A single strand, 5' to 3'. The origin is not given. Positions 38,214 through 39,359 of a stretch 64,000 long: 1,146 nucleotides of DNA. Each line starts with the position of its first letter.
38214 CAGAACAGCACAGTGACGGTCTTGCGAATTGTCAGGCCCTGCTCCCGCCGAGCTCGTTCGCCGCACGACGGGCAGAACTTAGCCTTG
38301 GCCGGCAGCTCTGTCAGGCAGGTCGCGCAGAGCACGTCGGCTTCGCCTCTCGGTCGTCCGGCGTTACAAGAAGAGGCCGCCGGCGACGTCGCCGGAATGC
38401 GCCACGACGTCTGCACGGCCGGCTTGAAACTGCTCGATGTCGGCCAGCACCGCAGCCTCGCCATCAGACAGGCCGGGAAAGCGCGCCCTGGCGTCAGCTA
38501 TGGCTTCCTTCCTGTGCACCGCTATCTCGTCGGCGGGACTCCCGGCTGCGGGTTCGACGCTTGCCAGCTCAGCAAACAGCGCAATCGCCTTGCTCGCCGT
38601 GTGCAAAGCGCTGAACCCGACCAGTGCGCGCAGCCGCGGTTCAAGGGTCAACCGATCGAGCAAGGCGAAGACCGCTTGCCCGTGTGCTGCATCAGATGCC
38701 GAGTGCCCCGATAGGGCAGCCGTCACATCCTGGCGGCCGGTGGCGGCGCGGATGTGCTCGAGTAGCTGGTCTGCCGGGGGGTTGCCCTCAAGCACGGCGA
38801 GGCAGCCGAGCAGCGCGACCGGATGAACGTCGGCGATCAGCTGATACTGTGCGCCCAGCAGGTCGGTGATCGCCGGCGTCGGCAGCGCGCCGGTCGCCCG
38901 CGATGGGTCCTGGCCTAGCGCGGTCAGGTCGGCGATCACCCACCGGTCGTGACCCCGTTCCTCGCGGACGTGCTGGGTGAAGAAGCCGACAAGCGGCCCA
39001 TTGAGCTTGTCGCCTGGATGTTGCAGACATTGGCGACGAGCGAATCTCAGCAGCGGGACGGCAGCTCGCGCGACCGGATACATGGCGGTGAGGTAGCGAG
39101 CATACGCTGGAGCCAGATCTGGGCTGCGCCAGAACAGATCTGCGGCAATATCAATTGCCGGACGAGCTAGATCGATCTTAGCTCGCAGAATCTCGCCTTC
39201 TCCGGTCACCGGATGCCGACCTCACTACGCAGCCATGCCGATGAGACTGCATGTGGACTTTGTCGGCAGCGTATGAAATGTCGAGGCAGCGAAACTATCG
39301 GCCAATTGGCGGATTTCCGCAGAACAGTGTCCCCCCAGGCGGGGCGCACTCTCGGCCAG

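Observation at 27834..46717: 18.7-kb single-strand RiPP-like cluster with an enzyme combination I cannot assign to a described class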

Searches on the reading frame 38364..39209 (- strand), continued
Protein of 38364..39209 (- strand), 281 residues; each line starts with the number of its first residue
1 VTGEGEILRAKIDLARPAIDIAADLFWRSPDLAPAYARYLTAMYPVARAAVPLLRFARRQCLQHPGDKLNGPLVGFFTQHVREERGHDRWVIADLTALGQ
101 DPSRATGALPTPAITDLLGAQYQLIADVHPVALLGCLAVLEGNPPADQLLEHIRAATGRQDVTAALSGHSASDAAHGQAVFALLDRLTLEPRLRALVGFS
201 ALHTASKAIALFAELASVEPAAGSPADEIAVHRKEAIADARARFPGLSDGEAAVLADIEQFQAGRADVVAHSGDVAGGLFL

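Call 83: fold_search(model_id=the predicted structure, library=pdb)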
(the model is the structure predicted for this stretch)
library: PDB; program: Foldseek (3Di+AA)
matches with E <= 10: 821; with E <= 0.001: 2
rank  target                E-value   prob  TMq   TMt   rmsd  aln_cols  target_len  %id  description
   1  3dde_B                2.7e-05  1.00  0.60  0.71   6.3       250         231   18  Crystal structure of a domain of unknown function with a heme oxygenase-like fold (sden_3740) from shewanella denitrif (released 2008-06-24)
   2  3dde_A                8.8e-05  1.00  0.60  0.71   3.7       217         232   20  Crystal structure of a domain of unknown function with a heme oxygenase-like fold (sden_3740) from shewanella denitrif (released 2008-06-24)
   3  8va9_A                1.0e-03  1.00  0.60  0.76   3.8       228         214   13  Crystal structure of FeII/MnII CtCADD from Chlamydia trachomatis (released 2024-11-06)
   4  4gph_A                1.1e-03  1.00  0.50  0.64   5.2       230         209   14  Structure of HmuO, heme oxygenase from Corynebacterium diphtheriae, in complex with the putative reaction intermediate (released 2013-08-21)
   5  1wnw_A                1.3e-03  1.00  0.49  0.63   5.1       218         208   14  D136N mutant of Heme Oxygenase from Corynebacterium diphtheriae (HmuO) (released 2004-11-09)
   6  3oql_B                1.6e-03  1.00  0.58  0.65   4.6       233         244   13  Crystal structure of a TenA homolog (PSPTO1738) from Pseudomonas syringae pv. tomato str. DC3000 at 2.54 A resolution (released 2010-10-06)
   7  9fw4_B                1.6e-03  1.00  0.52  0.67   4.9       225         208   15  Crystal structure of Heme-Oxygenase mutant H20C from Corynebacterium diphtheriae complexed with Cobalt-porphyrine (Hum (released 2024-10-16)
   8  1v8x_A                1.7e-03  1.00  0.53  0.68   4.6       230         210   13  Crystal Structure of the Dioxygen-bound Heme Oxygenase from Corynebacterium diphtheriae (released 2004-05-18)
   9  9fvs                  1.7e-03  1.00  0.53  0.68   4.6       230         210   14  Crystal structure of Heme-Oxygenase mutant G139A from Corynebacterium diphtheriae complexed with Cobalt-porphyrine (HumO (released 2024-10-16)
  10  3oql_A                1.9e-03  1.00  0.55  0.62   4.6       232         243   12  Crystal structure of a TenA homolog (PSPTO1738) from Pseudomonas syringae pv. tomato str. DC3000 at 2.54 A resolution (released 2010-10-06)
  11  6p5q_A                2.0e-03  1.00  0.54  0.59   6.8       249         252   14  X-ray structure of Fe(II)-soaked UndA bound to lauric acid (released 2019-09-18)
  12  4gpc_A                2.1e-03  1.00  0.52  0.65   5.1       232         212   13  Structure of the biliverdin-HmuO, heme oxygenase from Corynebacterium diphtheriae (released 2013-08-21)
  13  1iw1_A                2.2e-03  1.00  0.56  0.71   4.1       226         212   14  Crystal structure of a heme oxygenase (HmuO) from Corynebacterium diphtheriae complexed with heme in the ferrous state (released 2003-04-04)
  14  6p5q_B                2.2e-03  1.00  0.54  0.62   4.7       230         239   14  X-ray structure of Fe(II)-soaked UndA bound to lauric acid (released 2019-09-18)
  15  1iw1_C                2.9e-03  1.00  0.52  0.67   4.8       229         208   14  Crystal structure of a heme oxygenase (HmuO) from Corynebacterium diphtheriae complexed with heme in the ferrous state (released 2003-04-04)
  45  6j79_B                1.7e-02  1.00  0.51  0.20  12.6       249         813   15  Fusion protein of heme oxygenase-1 and NADPH-cytochrome P450 reductase (13aa) (released 2019-04-10)
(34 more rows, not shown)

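Call 85: search_dna_similar(query=window:38364-39209:-, collection=plasmids, mode=protein, max_evalue=1e-10, max_rows=10)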
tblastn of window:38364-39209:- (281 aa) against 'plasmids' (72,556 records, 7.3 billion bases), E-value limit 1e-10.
Records with a match: 5; places in all: 5; records where one place covers at least 80% of the query: 0.
Best place of each record, by identity: <60% 5.
By first word of the organism name: Sinorhizobium 4; Streptomyces 1.
By predicted mobility (MOB-suite, as given by PLSDB): conjugative 4; non-mobilizable 1.
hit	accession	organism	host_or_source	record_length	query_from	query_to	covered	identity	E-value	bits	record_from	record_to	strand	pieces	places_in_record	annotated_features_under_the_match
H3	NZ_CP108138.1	Streptomyces sp. NBC_00184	-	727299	8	217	75%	40.6%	6e-33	134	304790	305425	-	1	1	iron-containing redox enzyme family protein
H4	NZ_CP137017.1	Sinorhizobium fredii GR64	Phaseolus vulgaris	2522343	7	227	79%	34.1%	2e-24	109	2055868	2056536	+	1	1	record has no annotation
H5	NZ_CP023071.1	Sinorhizobium fredii CCBAU 83666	G.max,nodule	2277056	7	227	79%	33.6%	2e-23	107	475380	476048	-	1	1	record has no annotation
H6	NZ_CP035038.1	Sinorhizobium fredii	single cell,soil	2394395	7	227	79%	33.6%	2e-23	107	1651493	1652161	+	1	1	none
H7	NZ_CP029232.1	Sinorhizobium fredii CCBAU 45436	Glycine max,cell culture,plant root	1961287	7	205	71%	34.8%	3e-23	105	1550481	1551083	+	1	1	record has no annotation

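Call 86: get_annotated_region(hit=H3, flank=9000)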
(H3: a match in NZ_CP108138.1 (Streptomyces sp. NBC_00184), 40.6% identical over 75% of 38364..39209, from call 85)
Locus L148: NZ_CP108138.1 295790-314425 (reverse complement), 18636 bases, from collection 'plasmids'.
description: Streptomyces sp. NBC_00184 plasmid unnamed1, complete sequence
organism: Streptomyces sp. NBC_00184 (NCBI taxid 2975673)
taxonomy: Bacteria; Actinomycetota; Actinomycetes; Kitasatosporales; Streptomycetaceae; Streptomyces; Streptomyces sp. NBC 00184
host: -; source: -; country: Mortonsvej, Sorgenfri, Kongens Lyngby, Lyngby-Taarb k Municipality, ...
typing (MOB-suite, as given by PLSDB): non-mobilizable
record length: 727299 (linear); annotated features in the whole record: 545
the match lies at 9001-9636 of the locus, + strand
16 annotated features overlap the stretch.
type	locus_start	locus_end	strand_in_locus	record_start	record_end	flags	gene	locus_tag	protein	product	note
CDS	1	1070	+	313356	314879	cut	-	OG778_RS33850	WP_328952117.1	catalase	-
CDS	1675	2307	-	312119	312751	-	-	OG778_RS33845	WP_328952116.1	helix-turn-helix domain-containing protein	-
CDS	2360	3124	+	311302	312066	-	-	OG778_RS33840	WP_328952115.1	SDR family oxidoreductase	-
CDS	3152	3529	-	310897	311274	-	-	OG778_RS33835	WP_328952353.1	FKBP-type peptidyl-prolyl cis-trans isomerase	-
CDS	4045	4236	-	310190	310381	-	-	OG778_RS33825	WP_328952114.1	hypothetical protein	-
CDS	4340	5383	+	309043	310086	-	-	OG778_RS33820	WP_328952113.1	LuxR C-terminal-related transcriptional regulator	GO:0006355 - regulation of DNA-templated transcription [Evidence IEA]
CDS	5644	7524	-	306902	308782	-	-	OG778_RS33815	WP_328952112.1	BTAD domain-containing putative transcriptional regulator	-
CDS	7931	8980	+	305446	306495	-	-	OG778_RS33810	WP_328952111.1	radical SAM protein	-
CDS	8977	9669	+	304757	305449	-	-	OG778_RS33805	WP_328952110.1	iron-containing redox enzyme family protein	-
CDS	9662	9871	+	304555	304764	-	-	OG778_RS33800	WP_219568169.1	aroma-sacti cluster domain-containing protein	-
CDS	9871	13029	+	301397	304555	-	-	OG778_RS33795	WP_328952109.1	adenylate/guanylate cyclase domain-containing protein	GO:0009190 - cyclic nucleotide biosynthetic process [Evidence IEA]; GO:0035556 - intracellular signal transduction ...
CDS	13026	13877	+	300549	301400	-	-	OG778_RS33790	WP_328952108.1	S8 family serine peptidase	GO:0006508 - proteolysis [Evidence IEA]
CDS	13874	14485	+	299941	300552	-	-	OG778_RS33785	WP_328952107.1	GAF domain-containing protein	-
CDS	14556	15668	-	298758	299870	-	-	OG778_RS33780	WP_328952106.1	glycosyltransferase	-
CDS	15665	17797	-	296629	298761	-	-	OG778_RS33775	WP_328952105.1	prolyl oligopeptidase family serine peptidase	GO:0006508 - proteolysis [Evidence IEA]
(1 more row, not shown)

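Call 105: search_protein_families(library=pfam, proteins=[L069:8520-9797:+, L069:7367-8329:-, L069:6736-7038:+, L069:3482-6538:-, L069:1036-2916:-, L068:2705-3742:+, L068:3756-5006:+, L070:10310-10561:+, L070:114-1160:+], max_evalue=0.001)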
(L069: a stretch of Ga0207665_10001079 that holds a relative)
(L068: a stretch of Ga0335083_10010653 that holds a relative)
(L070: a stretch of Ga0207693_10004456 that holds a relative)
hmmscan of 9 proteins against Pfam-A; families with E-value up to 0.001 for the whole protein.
L069:8520-9797:+ (425 aa): 1 family
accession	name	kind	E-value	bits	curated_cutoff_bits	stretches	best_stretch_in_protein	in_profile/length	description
PF00067.27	p450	-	3.1e-20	72.8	22.8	1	297-397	325-432/462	Cytochrome P450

L069:7367-8329:- (320 aa): 4 families
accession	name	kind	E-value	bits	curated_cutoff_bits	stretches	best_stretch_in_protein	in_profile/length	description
PF00005.33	ABC_tran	-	1.9e-32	113.1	25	1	29-172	2-137/137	ABC transporter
PF13304.12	AAA_21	-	1.4e-09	38.9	27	1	159-201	253-298/304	AAA domain, putative AbiEii toxin, Type IV TA system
PF13732.12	DrrA1-3_C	-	0.00014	22.9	27.4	1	225-313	1-80/81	ATP-binding protein DrrA1-3-like, C-terminal domain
PF02463.25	SMC_N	-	0.00048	20.1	40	0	130-206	123-205/220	RecF/RecN/SMC N terminal domain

L069:6736-7038:+ (100 aa): 0 families

L069:3482-6538:- (1018 aa): 5 families
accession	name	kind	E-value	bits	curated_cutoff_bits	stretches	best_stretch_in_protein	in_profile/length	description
PF00196.25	GerE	-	4e-16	58.8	23.5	1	918-970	3-55/57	Bacterial regulatory proteins, luxR family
PF13424.12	TPR_12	-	2.9e-14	53.4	30.1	1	634-700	8-76/77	Tetratricopeptide repeat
PF13191.12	AAA_16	-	6e-05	24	32.6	1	62-100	2-45/167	AAA ATPase domain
PF13384.12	HTH_23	-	7.9e-05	22.8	24.6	1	922-950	7-35/50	Homeodomain-like domain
PF13936.12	HTH_38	-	0.00098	19.3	27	0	923-954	10-42/44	Helix-turn-helix domain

L069:1036-2916:- (626 aa): 1 family
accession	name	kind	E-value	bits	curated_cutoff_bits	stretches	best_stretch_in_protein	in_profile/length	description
PF02310.24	B12-binding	-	1.3e-12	48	32.1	1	134-232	12-107/121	B12 binding domain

L068:2705-3742:+ (345 aa): 2 families
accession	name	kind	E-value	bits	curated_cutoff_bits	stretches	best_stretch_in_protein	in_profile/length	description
PF00891.24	Methyltransf_2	-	1.5e-31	109.8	22.3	1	120-322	23-209/210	O-methyltransferase domain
PF08242.18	Methyltransf_12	-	1.4e-06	29.3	30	1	164-260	1-97/98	Methyltransferase domain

L068:3756-5006:+ (416 aa): 1 family
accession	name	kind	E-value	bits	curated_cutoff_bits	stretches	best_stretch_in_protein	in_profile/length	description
PF00067.27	p450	-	2.1e-19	70.1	22.8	1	288-388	325-432/462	Cytochrome P450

L070:10310-10561:+ (83 aa): 0 families

L070:114-1160:+ (348 aa): 0 families

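Call 107: search_protein_families(library=ncbifam, proteins=[L069:1036-2616:-], max_evalue=10)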
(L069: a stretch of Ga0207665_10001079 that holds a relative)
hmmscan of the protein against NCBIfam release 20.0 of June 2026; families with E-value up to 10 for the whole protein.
L069:1036-2616:- (526 aa): 1 family
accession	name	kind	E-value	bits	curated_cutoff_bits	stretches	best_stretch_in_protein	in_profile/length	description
TIGR03975.1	rSAM_ocin_1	subfamily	4.1e-07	28.9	281.85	1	80-251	131-286/606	RiPP maturation radical SAM C-methyltransferase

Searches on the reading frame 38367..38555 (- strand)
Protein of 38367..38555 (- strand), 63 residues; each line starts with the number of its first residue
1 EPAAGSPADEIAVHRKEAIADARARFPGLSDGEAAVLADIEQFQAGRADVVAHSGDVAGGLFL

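Call 107: search_protein_families(library=ncbifam, proteins=[window:38367-38555:-], max_evalue=10)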
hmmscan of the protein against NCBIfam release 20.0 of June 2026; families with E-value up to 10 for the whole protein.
seq(63 aa): 1 family
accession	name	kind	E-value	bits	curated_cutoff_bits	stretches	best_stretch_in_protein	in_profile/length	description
NF045560.1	aroma_sacti_dom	domain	0.02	15.1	30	1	13-53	18-52/52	aroma-sacti cluster domain-containing protein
